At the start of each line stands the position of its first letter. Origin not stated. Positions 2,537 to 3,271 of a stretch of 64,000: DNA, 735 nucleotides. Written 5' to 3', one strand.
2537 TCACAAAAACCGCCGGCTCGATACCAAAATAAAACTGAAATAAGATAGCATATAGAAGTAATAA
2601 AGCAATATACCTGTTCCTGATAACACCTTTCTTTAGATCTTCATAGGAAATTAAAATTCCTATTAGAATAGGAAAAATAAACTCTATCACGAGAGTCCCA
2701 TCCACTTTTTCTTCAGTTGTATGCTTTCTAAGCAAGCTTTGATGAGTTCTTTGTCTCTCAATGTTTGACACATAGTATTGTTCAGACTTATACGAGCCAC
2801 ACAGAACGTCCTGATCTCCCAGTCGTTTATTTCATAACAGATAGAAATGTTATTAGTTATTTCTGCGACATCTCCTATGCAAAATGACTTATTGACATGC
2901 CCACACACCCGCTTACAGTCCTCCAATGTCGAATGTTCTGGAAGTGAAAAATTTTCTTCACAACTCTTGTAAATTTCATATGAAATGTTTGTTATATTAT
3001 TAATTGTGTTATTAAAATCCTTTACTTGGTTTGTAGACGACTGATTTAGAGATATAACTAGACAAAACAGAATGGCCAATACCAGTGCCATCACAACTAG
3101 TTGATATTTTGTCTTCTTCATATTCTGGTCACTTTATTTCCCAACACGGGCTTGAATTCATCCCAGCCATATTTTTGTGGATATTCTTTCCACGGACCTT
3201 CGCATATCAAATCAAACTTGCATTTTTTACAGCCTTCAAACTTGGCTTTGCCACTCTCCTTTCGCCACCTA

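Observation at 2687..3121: Cys-rich, N-glycosylation-sequon-rich small secreted protein translationally coupled to a radical SAM enzyme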

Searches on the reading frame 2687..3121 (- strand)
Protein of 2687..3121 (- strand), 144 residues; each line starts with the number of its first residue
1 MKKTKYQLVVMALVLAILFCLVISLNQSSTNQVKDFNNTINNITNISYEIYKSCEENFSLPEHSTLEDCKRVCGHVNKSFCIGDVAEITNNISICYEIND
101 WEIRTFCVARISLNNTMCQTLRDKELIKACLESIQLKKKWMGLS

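Call 6: search_protein_families(library=pfam, proteins=[window:2687-3121:-], max_evalue=0.01)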
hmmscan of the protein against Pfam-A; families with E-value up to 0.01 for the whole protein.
window:2687-3121:- (144 aa): 1 family
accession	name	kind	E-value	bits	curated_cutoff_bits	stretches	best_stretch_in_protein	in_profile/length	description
PF20130.4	DUF6520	-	0.0058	17.4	25.4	1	1-54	1-52/83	Family of unknown function (DUF6520)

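Call 7: find_homologous_proteins(query=window:2690-3121:-, max_evalue=0.01)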
Query window:2690-3121:- (144 aa): 3 proteins with E <= 0.01 among 9 candidates.
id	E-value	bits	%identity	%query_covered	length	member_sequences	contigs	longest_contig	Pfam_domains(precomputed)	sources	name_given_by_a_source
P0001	2.9e-89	314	100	100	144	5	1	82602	-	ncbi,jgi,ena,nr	ncbi:MAG: hypothetical protein J7K31_00115 [Candidatus Aenigmarchaeota archaeon]|nr:hypothetical pro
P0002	1.3e-55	205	64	99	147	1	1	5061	-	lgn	-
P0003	1.4e-54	201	65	99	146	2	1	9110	-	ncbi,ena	-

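Call 11: search_protein_families(library=ncbifam, proteins=[window:2687-3121:-], max_evalue=0.01)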
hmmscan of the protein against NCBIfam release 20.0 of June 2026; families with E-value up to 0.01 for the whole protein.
window:2687-3121:- (144 aa): 0 families

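Call 13: find_encoding_contigs(protein=P0002, flank=10000)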
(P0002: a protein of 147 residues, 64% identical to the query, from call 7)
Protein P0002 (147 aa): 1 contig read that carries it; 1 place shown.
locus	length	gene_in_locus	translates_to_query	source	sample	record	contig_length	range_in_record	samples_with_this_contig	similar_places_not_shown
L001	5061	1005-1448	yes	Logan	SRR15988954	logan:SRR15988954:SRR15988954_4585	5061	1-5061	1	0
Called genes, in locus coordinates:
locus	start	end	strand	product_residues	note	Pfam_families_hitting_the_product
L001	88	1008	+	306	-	PF04055:Radical_SAM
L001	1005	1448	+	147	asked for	-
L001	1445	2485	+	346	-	PF06819:Arc_PepC (faint)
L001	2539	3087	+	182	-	PF27806:HxsD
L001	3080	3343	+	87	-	-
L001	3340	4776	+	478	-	PF04055:Radical_SAM, PF13353:Fer4_12 (weak), PF13186:SPASM (weak)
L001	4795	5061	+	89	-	?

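Call 14: find_encoding_contigs(protein=P0003, flank=10000)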
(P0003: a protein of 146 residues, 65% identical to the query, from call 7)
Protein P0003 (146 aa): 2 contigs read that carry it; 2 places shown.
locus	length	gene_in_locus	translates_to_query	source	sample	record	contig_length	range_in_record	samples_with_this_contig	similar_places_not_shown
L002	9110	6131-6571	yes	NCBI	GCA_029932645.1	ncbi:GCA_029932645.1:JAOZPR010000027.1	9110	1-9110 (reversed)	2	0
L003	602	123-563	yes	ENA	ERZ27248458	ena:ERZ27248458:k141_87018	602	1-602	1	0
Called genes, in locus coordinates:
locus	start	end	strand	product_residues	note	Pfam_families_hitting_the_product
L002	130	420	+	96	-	PF01283:Ribosomal_S26e (weak)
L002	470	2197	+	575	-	PF23990:PilB3_N (weak), PF00437:T2SSE, PF27713:UCP018868 (weak)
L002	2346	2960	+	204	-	-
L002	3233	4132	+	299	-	PF00482:T2SSF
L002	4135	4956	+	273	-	PF00482:T2SSF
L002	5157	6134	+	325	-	-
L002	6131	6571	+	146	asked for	-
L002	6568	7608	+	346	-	PF01478:Peptidase_A24 (weak), PF06819:Arc_PepC (weak)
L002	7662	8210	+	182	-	PF27806:HxsD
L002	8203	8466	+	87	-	-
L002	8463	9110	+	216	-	?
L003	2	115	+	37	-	?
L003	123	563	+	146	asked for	-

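Call 15: search_protein_families(library=ncbifam, proteins=[L001:3340-4776:+, L001:4795-5061:+, L001:2539-3087:+, L001:3080-3343:+, L001:88-1008:+, L002:5157-6134:+, L002:2346-2960:+], max_evalue=0.01)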
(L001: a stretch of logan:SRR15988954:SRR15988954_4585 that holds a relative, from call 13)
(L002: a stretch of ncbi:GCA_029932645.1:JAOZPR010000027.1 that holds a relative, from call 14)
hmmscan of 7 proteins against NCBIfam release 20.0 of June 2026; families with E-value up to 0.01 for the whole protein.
L001:3340-4776:+ (478 aa): 65 families (the best 25 are shown)
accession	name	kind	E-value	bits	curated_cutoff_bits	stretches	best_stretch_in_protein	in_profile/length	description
TIGR03978.1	rSAM_paired_1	equivalog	1.2e-129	433.1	370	1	26-472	11-465/466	His-Xaa-Ser system radical SAM maturase HxsB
NF047865.1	rSAM_PapB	equivalog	7.9e-46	156.8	340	1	101-425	9-315/330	PapB family radical SAM/SPASM ranthipeptide maturase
TIGR04064.1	rSAM_nif11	equivalog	5.8e-42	144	518.7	1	99-452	82-425/459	nif11-like peptide radical SAM maturase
TIGR03974.1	rSAM_six_Cys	equivalog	1.9e-39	135.8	425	1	54-451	59-440/451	thioether cross-link-forming SCIFF peptide maturase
TIGR04068.1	rSAM_ocin_clost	equivalog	4e-38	131.5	500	2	41-257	24-248/462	Cys-rich peptide radical SAM maturase CcpM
TIGR03942.1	sulfatase_rSAM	equivalog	3.3e-36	125.1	349.45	1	103-452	9-349/363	anaerobic sulfatase maturase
NF040492.1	not_ScfB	exception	3.3e-36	125.1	855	1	66-450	70-438/450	ScfB-related radical SAM/SPASM orphan maturase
TIGR03906.1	quino_hemo_SAM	equivalog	1.5e-35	122.8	453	1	102-434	101-423/467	quinohemoprotein amine dehydrogenase maturation protein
NF041298.1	rSAM_mat_DynA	equivalog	1.9e-30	106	450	1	98-460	4-353/356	dynobactin maturation radical SAM/SPASM protein DynA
NF010321.0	PRK13758.1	equivalog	2.3e-29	102.7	441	1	101-462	11-364/370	anaerobic sulfatase-maturase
TIGR04163.1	rSAM_cobopep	equivalog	2.4e-27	95.8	375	1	94-452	63-411/428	peptide-modifying radical SAM enzyme CbpB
NF035951.1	rSAM_RumMC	equivalog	2.2e-26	92.6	720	1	59-248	76-270/510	RumMC family radical SAM sactipeptide maturase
NF038107.1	rSAM_NF038107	equivalog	7.1e-26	90.9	600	1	30-244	19-236/444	Cys-every-fifth radical SAM/SPASM peptide maturase CefB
TIGR04083.1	rSAM_pep_methan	hypoth_equivalog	3.5e-23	82.1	300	1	98-460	3-343/376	TIGR04083 family peptide-modifying radical SAM enzyme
TIGR04261.1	rSAM_GlyRichRpt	subfamily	3.7e-22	78.9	310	1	101-455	3-355/363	cyclophane-forming radical SAM/SPASM peptide maturase GrrM/OscB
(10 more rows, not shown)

L001:4795-5061:+ (89 aa): 4 families
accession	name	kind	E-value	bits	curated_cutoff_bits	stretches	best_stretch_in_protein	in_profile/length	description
NF038309.1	HisXaaSer_A3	equivalog_domain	3.8e-09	36.2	65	1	9-89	2-81/81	His-Xaa-Ser repeat protein HxsA3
NF038313.3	HisXaaSer_A4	exception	6.4e-06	27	55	1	9-88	2-79/93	His-Xaa-Ser repeat protein HxsA4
TIGR03979.1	His_Ser_Rich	equivalog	0.0011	19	121.65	1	64-89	49-74/190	His-Xaa-Ser repeat protein HxsA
NF038296.1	HisXaaSer_A2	equivalog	0.0042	18.1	48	1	64-89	69-94/96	His-Xaa-Ser repeat protein HxsA2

L001:2539-3087:+ (182 aa): 1 family
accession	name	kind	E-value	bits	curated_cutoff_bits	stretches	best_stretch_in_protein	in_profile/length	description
TIGR03976.1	chp_LLNDYxLRE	equivalog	7.4e-15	55.1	50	1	21-106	2-86/90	His-Xaa-Ser system protein HxsD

L001:3080-3343:+ (87 aa): 2 families
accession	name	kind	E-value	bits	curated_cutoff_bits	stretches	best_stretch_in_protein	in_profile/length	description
NF038315.1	HxsD_rel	equivalog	4.8e-16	58.7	41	1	17-82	1-61/62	HxsD-like protein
TIGR03976.1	chp_LLNDYxLRE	equivalog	6.7e-06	26.4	50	1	19-79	1-60/90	His-Xaa-Ser system protein HxsD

L001:88-1008:+ (306 aa): 56 families (the best 25 are shown)
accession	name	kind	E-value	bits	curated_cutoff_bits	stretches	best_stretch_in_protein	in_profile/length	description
NF038332.1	rSAM_rare_HxsC4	exception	5.1e-52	177.1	500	1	4-298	13-335/335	radical SAM protein HxsC4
TIGR03977.1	rSAM_pair_HxsC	equivalog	1.1e-34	119.6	267.9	1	12-229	32-254/292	His-Xaa-Ser system radical SAM maturase HxsC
TIGR04545.1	rSAM_ahbD_hemeb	equivalog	2.2e-26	93.1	500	1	11-224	6-218/339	heme b synthase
TIGR04053.2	TIGR04053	equivalog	3.1e-23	82.6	395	1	15-200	18-206/366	TIGR04053 family radical SAM/SPASM domain-containing protein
TIGR04466.1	rSAM_BlsE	equivalog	3.5e-23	82.6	400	1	10-179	8-174/327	cytosylglucuronate decarboxylase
TIGR02668.1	moaA_archaeal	equivalog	1.7e-20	73.2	325.25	1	7-207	12-213/303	GTP 3',8-cyclase MoaA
TIGR04055.1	rSAM_NirJ2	equivalog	3.1e-20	73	500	1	14-218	9-211/326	putative heme d1 biosynthesis radical SAM protein NirJ2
TIGR04317.1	W_rSAM_matur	equivalog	9.9e-18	64.4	380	1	5-235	4-236/349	tungsten cofactor oxidoreductase radical SAM maturase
NF045574.1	sacti_mat_StsB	exception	7.8e-17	61.3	625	1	15-185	106-274/466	StsB family radical SAM/SPASM domain sactipeptide maturase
TIGR04347.1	pseudo_SAM_Halo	equivalog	9.5e-17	61.3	525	1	12-178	45-210/390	TIGR04347 family pseudo-SAM/SPASM protein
TIGR04133.1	rSAM_w_lipo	hypoth_equivalog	1e-16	60.8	425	1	13-189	32-211/350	TIGR04133 family radical SAM/SPASM protein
NF001199.0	PRK00164.2-1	equivalog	2.5e-16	59.7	231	1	7-168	14-176/308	GTP 3',8-cyclase MoaA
TIGR02109.1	PQQ_syn_pqqE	equivalog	2.5e-16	59.6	381.35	1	9-202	11-204/358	pyrroloquinoline quinone biosynthesis protein PqqE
TIGR04054.1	rSAM_NirJ1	equivalog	5e-16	58.3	650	1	14-175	45-205/387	putative heme d1 biosynthesis radical SAM protein NirJ1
NF045702.1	rSAM_GDGT_ether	equivalog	1.5e-15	56.8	450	1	9-158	90-244/486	tetraether lipid synthase Tes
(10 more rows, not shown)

L002:5157-6134:+ (325 aa): 50 families (the best 25 are shown)
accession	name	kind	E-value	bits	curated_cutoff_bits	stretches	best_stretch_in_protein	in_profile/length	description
NF038332.1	rSAM_rare_HxsC4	exception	2e-48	165.3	500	3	74-231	66-226/335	radical SAM protein HxsC4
TIGR03977.1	rSAM_pair_HxsC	equivalog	7.8e-33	113.6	267.9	2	73-248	73-254/292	His-Xaa-Ser system radical SAM maturase HxsC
TIGR04545.1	rSAM_ahbD_hemeb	equivalog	5.3e-23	82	500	1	74-215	52-191/339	heme b synthase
TIGR04466.1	rSAM_BlsE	equivalog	5.5e-21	75.4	400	1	73-198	52-174/327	cytosylglucuronate decarboxylase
TIGR04053.2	TIGR04053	equivalog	4.5e-20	72.2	395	1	75-223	63-210/366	TIGR04053 family radical SAM/SPASM domain-containing protein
TIGR02668.1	moaA_archaeal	equivalog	1.1e-18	67.2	325.25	2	74-225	62-212/303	GTP 3',8-cyclase MoaA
TIGR04055.1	rSAM_NirJ2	equivalog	1.2e-16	61.2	500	1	73-234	50-208/326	putative heme d1 biosynthesis radical SAM protein NirJ2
NF045574.1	sacti_mat_StsB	exception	1.6e-14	53.6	625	1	73-204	146-274/466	StsB family radical SAM/SPASM domain sactipeptide maturase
TIGR04317.1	W_rSAM_matur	equivalog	2e-14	53.5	380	1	5-254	4-236/349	tungsten cofactor oxidoreductase radical SAM maturase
NF001199.0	PRK00164.2-1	equivalog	2.2e-14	53.3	231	2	74-186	64-175/308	GTP 3',8-cyclase MoaA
TIGR04133.1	rSAM_w_lipo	hypoth_equivalog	3.7e-14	52.4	425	1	71-209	76-212/350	TIGR04133 family radical SAM/SPASM protein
TIGR04347.1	pseudo_SAM_Halo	equivalog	6.3e-14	52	525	1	75-199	91-212/390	TIGR04347 family pseudo-SAM/SPASM protein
TIGR02109.1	PQQ_syn_pqqE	equivalog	7.9e-14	51.4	381.35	1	75-220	60-203/358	pyrroloquinoline quinone biosynthesis protein PqqE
NF045702.1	rSAM_GDGT_ether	equivalog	1.9e-13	49.9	450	1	74-177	141-244/486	tetraether lipid synthase Tes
TIGR04054.1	rSAM_NirJ1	equivalog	4.8e-13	48.5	650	1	75-193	89-204/387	putative heme d1 biosynthesis radical SAM protein NirJ1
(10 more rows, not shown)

L002:2346-2960:+ (204 aa): 11 families
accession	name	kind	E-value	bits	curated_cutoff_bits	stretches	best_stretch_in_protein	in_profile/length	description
NF006799.0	PRK09302.1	equivalog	2.9e-32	111.9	408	1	3-174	10-195/515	circadian clock protein KaiC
TIGR03877.1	thermo_KaiC_1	hypoth_equivalog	5.2e-28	98.1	307.25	2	3-87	1-88/238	KaiC domain-containing protein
TIGR03880.1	KaiC_arch_3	hypoth_equivalog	6.9e-28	97.7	249.45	1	10-174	2-172/224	KaiC domain-containing protein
TIGR02655.1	circ_KaiC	equivalog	1.5e-24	86.6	546.25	1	5-175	2-186/484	circadian clock protein KaiC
TIGR03881.1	KaiC_arch_4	hypoth_equivalog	7.6e-18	65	247.8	1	4-168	1-179/231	KaiC domain-containing protein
TIGR03878.1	thermo_KaiC_2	hypoth_equivalog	1.7e-07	30.8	232.2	1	20-154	32-174/259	KaiC domain-containing protein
NF004723.0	PRK06067.1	subfamily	8e-06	25.5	194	1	14-145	24-164/243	flagellar accessory protein FlaH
TIGR00416.1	sms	equivalog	8.7e-05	21.4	403.05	1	6-121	76-182/454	DNA repair protein RadA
NF052589.1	ArlH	equivalog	0.00033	20.4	215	1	11-147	7-154/229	archaellum protein ArlH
NF004629.0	PRK05973.1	equivalog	0.00035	19.7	156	1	23-153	63-187/237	DNA helicase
TIGR02012.1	tigrfam_recA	equivalog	0.002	17.5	325.3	1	19-122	50-146/321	recombinase RecA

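Call 18: search_protein_representatives(alignment_id=A1)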
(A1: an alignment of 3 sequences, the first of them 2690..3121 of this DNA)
Query: 3 sequences, 147 profile positions. Proteins with E-value up to 0.001 (for the whole library): 109; up to 1e-10: 40; up to 1e-30: 2. The best 109 are listed.
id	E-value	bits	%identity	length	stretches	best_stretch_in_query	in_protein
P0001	3.3e-80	283.2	-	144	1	6-147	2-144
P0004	8.6e-34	132.7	-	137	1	16-146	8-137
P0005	6.0e-26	107.3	-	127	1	27-140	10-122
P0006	1.0e-23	100.0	-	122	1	17-145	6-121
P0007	1.5e-22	96.3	-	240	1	16-144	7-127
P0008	2.0e-22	95.8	-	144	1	58-145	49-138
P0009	7.6e-22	94.0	-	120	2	57-146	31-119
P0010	4.8e-21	91.4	-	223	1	30-144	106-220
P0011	7.7e-21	90.7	-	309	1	60-144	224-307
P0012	1.1e-20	90.1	-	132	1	58-143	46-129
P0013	3.7e-20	88.5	-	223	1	50-147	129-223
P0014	4.7e-19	84.9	-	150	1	4-141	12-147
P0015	9.1e-19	84.0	-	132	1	62-140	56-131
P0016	3.5e-18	82.1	-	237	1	31-146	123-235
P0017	4.7e-18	81.6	-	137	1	62-146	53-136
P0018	1.0e-17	80.6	-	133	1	61-144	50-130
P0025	9.6e-17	77.4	-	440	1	59-144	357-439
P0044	1.2e-09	54.4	-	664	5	12-125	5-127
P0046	2.2e-08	50.3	-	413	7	79-134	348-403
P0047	4.4e-08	49.3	-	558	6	16-140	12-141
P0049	2.1e-07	47.1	-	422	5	53-141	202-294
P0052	4.5e-07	46.0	-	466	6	58-142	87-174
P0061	1.6e-05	41.0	-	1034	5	71-135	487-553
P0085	2.4e-04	37.2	-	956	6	6-116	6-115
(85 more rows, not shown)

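Call 19: predict_structure(alignment_id=A1)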
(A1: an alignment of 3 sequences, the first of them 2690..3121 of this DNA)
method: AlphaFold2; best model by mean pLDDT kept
length: 144 residues; sequences in the alignment: 3
mean_pLDDT: 52.3   pTM: 0.28
mean pLDDT of the five models: 52.3, 50.6, 49.5, 45.1, 40.6
residues with pLDDT >= 90: 3; 70-90: 20; 50-70: 41; < 50: 80
segments of 3 or more residues with pLDDT < 50: 31-87, 114-127, 137-144
pLDDT, mean of each block of 10 residues (from residue 1): 71 89 67 45 42 39 41 35 44 63 56 48 47 49 40
secondary structure, 60 per line:
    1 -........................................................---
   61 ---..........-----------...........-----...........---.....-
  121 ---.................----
elements in order: H2-57 H64-73 H85-95 H101-111 H115-119 H124-140

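Call 35: search_protein_families(library=pfam, proteins=[P0044, P0046, P0047], max_evalue=0.01)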
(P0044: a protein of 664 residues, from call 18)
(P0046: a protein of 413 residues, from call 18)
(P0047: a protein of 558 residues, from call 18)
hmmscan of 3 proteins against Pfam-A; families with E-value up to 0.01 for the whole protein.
P0044 (664 aa): 1 family
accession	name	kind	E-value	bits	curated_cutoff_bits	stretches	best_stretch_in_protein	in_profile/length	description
PF20739.2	TraK_2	-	0.0048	17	25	0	357-442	22-106/198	Potential transfer protein TraK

P0046 (413 aa): 0 families

P0047 (558 aa): 0 families

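Call 42: find_encoding_contigs(protein=P0004, flank=10000, max_places=2)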
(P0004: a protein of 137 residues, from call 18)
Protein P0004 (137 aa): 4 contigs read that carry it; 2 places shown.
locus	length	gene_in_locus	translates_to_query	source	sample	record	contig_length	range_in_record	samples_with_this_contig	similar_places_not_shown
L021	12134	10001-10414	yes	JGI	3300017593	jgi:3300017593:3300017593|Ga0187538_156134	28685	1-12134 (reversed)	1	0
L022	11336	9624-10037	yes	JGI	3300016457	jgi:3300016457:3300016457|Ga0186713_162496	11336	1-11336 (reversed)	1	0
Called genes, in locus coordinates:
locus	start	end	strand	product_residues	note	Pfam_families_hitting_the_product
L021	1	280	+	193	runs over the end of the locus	PF00318:Ribosomal_S2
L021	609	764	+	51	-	PF03911:Sec61_beta (weak)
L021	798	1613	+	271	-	PF01261:AP_endonuc_2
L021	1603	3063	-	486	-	PF01139:RtcB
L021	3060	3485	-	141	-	PF01951:Archease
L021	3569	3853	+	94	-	-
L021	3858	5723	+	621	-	PF00437:T2SSE, PF23989:PilB3_C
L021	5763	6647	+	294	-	PF00482:T2SSF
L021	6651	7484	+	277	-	PF00482:T2SSF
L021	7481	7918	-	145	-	-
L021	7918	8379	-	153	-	-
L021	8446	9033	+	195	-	-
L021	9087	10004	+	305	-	PF04055:Radical_SAM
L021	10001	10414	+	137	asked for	-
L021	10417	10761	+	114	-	PF01478:Peptidase_A24 (weak)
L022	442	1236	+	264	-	PF01261:AP_endonuc_2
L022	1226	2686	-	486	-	PF01139:RtcB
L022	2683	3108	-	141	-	PF01951:Archease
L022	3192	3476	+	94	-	-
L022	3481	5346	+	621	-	PF00437:T2SSE, PF23989:PilB3_C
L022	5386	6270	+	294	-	PF00482:T2SSF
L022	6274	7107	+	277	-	PF00482:T2SSF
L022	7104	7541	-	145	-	-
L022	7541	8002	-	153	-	-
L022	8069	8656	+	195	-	-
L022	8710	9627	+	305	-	PF04055:Radical_SAM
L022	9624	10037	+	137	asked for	-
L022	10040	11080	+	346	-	-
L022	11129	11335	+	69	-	?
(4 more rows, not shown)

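Call 60: find_encoding_contigs(protein=window:2690-3121:-, flank=10000, max_places=2)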
Protein window:2690-3121:- (144 aa): 2 contigs read that carry it; 2 places shown.
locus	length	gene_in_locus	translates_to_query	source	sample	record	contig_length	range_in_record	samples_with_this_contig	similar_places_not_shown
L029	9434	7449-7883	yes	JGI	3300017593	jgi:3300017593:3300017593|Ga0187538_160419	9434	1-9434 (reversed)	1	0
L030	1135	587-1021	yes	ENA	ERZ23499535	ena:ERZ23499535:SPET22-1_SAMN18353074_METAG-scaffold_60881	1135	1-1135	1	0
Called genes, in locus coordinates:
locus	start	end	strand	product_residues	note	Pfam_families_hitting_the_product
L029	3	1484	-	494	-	?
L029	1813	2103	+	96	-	PF01283:Ribosomal_S26e (weak)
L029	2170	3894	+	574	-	PF23990:PilB3_N (weak), PF00437:T2SSE, PF27713:UCP018868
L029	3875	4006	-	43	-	PF06745:ATPase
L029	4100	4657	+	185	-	PF06745:ATPase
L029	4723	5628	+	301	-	PF00482:T2SSF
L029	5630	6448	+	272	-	PF00482:T2SSF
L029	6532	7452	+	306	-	PF04055:Radical_SAM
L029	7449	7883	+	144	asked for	-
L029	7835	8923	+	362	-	PF06847:Arc_PepC_II (faint), PF01478:Peptidase_A24 (weak), PF06819:Arc_PepC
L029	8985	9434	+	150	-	?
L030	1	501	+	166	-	?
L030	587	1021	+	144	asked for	-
